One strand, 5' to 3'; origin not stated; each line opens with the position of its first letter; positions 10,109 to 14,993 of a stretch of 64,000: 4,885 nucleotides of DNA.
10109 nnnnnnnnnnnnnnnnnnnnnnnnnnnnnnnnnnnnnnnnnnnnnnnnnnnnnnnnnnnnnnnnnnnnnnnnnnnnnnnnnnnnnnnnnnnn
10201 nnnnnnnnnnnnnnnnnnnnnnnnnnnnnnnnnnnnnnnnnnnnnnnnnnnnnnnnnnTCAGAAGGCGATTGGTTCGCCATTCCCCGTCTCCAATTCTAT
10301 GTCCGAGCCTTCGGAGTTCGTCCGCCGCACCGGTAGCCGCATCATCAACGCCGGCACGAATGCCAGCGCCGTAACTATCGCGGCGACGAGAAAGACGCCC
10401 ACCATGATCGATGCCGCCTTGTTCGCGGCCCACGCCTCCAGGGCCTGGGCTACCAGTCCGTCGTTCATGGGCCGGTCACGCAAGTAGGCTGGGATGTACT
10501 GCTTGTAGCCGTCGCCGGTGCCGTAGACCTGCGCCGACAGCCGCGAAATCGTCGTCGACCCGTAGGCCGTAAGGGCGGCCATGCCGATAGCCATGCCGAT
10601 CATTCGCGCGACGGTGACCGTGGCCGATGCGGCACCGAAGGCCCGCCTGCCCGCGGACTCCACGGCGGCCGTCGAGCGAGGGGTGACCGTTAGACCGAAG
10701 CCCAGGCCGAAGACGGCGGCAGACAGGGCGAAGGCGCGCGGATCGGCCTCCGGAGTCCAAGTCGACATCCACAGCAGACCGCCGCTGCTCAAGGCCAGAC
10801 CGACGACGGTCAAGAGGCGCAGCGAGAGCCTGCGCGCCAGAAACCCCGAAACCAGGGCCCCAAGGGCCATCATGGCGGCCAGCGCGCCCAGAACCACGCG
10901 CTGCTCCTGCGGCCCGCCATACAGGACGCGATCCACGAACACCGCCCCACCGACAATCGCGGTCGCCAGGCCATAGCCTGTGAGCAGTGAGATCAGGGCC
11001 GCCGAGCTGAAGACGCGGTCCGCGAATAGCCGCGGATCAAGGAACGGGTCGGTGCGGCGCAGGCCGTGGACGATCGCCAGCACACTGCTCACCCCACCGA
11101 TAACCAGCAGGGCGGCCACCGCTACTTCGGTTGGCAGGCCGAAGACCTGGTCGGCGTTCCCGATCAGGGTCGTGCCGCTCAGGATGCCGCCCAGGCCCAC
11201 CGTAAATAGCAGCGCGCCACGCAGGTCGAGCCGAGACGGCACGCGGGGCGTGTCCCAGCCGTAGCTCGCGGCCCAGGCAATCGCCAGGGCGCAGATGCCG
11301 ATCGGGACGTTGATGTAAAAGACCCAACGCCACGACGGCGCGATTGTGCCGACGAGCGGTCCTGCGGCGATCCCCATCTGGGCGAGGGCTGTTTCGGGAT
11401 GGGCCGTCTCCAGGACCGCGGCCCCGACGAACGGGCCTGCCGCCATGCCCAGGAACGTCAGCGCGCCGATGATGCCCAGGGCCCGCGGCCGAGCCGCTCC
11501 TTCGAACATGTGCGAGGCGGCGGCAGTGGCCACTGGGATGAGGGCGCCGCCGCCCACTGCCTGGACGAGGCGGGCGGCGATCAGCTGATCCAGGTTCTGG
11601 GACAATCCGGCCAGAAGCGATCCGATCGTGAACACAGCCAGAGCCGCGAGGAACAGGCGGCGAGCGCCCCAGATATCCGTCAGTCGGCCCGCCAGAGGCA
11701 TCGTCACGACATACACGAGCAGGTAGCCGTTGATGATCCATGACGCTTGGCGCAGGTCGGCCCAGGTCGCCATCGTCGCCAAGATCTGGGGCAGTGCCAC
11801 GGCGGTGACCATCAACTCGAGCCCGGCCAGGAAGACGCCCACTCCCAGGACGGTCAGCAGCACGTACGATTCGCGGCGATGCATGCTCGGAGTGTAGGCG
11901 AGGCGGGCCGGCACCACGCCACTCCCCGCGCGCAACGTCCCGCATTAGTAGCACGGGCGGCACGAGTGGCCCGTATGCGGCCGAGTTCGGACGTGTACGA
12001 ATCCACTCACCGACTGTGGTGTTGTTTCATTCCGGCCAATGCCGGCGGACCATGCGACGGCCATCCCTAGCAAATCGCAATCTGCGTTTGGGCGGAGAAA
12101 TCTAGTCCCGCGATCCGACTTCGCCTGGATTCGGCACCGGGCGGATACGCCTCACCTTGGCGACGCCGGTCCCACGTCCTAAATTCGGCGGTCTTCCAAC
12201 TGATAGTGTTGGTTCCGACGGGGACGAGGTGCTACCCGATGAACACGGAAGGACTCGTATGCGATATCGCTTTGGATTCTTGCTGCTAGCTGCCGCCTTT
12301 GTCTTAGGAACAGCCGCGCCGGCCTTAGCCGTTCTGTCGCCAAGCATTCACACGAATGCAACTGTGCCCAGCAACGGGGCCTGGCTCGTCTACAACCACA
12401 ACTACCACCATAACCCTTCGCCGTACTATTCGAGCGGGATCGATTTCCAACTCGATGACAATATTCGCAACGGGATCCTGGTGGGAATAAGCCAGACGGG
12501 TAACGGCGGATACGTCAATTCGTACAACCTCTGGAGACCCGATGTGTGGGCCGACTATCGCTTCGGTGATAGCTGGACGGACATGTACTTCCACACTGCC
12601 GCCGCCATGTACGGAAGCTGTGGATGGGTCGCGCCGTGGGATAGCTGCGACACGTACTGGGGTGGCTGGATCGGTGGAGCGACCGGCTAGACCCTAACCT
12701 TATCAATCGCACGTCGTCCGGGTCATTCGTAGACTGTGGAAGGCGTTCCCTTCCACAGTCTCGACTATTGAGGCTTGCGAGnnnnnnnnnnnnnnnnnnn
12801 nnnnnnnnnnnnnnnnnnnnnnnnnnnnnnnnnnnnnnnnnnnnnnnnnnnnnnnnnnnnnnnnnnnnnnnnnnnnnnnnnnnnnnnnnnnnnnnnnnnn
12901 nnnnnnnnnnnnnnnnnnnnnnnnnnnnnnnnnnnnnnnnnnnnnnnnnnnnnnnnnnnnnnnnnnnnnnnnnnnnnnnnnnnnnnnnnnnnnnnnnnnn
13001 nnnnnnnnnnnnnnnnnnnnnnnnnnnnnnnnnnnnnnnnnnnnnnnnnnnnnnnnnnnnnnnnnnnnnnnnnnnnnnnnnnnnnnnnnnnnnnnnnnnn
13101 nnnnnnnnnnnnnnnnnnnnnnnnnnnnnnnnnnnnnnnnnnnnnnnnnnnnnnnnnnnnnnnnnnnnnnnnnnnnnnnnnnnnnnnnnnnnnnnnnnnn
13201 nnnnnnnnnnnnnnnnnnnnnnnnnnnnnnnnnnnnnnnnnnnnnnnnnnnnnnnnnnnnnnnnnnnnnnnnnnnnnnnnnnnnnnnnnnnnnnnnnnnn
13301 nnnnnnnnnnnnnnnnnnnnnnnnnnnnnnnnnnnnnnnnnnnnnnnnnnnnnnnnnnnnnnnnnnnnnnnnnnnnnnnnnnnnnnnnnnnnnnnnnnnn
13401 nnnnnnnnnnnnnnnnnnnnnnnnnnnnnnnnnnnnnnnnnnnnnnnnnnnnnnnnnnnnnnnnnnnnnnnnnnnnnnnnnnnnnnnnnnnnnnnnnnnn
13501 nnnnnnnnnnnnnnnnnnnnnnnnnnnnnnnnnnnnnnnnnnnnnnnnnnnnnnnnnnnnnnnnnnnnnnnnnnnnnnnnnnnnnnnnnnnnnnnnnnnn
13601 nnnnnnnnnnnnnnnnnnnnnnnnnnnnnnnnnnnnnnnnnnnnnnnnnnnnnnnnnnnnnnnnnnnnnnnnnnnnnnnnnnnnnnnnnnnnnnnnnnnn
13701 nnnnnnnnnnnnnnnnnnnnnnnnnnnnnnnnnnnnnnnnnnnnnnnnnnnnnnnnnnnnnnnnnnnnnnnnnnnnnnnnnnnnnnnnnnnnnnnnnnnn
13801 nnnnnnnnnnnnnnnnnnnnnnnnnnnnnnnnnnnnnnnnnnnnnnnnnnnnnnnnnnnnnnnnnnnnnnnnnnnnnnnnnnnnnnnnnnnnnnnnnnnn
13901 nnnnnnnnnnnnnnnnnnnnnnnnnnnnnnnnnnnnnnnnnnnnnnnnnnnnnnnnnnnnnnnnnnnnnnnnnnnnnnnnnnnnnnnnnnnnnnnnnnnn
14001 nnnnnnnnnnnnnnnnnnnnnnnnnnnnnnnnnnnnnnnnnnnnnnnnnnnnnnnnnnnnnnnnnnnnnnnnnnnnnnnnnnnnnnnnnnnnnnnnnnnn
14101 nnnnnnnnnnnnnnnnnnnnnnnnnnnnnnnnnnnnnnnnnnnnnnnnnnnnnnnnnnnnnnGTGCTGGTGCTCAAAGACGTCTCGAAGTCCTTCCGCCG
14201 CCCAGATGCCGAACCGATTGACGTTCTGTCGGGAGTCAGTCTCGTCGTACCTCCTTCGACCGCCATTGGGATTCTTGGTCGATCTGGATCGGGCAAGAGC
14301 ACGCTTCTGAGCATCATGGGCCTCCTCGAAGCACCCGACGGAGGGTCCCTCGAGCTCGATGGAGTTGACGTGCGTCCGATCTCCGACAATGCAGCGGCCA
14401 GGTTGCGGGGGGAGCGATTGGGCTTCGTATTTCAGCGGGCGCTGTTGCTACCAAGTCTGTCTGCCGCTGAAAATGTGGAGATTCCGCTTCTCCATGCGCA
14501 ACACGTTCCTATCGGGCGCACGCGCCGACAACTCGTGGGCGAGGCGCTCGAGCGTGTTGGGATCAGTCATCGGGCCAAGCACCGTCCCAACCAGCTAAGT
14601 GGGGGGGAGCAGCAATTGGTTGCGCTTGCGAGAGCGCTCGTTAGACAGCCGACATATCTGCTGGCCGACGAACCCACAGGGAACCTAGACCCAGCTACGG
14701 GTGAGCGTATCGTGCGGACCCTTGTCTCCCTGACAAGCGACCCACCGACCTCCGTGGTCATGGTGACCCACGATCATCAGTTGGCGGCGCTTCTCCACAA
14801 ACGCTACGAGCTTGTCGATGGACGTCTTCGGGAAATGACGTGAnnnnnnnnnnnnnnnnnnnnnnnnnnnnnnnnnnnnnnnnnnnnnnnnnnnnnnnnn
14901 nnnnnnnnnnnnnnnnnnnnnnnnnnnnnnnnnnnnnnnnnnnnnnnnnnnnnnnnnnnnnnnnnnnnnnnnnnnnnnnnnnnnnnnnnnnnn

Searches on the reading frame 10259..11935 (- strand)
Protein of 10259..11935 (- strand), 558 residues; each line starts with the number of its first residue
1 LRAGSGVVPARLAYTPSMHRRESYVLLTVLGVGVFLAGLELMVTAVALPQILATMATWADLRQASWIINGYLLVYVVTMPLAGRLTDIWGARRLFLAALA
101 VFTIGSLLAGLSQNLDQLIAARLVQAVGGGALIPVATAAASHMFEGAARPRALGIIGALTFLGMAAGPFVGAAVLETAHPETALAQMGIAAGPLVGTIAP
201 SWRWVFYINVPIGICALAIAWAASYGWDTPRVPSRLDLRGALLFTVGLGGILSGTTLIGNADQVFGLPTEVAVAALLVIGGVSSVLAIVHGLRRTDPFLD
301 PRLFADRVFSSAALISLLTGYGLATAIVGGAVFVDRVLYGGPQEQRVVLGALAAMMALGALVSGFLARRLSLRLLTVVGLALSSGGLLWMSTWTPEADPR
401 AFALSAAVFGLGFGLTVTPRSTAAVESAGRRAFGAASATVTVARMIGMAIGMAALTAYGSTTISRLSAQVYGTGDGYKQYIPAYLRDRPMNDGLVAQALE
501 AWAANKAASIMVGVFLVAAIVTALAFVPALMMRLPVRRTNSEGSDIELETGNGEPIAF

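Call 12: search_protein_families(library=pfam, proteins=[window:10259-11935:-], max_evalue=0.1)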
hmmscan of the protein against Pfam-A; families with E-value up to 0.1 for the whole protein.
window:10259-11935:- (558 aa): 2 families
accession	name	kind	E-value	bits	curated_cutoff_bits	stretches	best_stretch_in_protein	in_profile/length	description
PF07690.21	MFS_1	-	1e-39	136.9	33.4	1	31-451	2-346/347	Major Facilitator Superfamily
PF00083.30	Sugar_tr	-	6.3e-06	25.8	22.3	1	63-218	47-186/452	Sugar (and other) transporter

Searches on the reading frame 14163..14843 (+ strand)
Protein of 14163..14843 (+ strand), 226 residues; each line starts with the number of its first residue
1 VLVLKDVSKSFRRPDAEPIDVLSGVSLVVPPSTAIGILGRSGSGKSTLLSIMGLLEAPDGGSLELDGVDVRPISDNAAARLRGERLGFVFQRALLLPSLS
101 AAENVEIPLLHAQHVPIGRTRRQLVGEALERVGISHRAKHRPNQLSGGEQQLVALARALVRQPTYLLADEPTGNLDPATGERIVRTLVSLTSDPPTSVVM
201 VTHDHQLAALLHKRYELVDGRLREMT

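Call 12: search_protein_families(library=pfam, proteins=[window:14163-14843:+], max_evalue=0.1)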
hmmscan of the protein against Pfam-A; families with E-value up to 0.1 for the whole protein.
window:14163-14843:+ (226 aa): 5 families
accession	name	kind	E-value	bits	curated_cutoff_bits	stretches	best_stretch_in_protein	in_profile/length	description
PF00005.33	ABC_tran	-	6.3e-31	108.2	25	1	22-172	1-136/137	ABC transporter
PF13304.12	AAA_21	-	2e-09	38.4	27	2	128-204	221-299/304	AAA domain, putative AbiEii toxin, Type IV TA system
PF02463.25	SMC_N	-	3.8e-05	23.7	40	1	129-212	127-206/220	RecF/RecN/SMC N terminal domain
PF13555.12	AAA_29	-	0.0019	18.3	27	1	32-55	22-46/61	P-loop containing region of AAA domain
PF13191.12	AAA_16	-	0.04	14.8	32.6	1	37-198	29-166/167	AAA ATPase domain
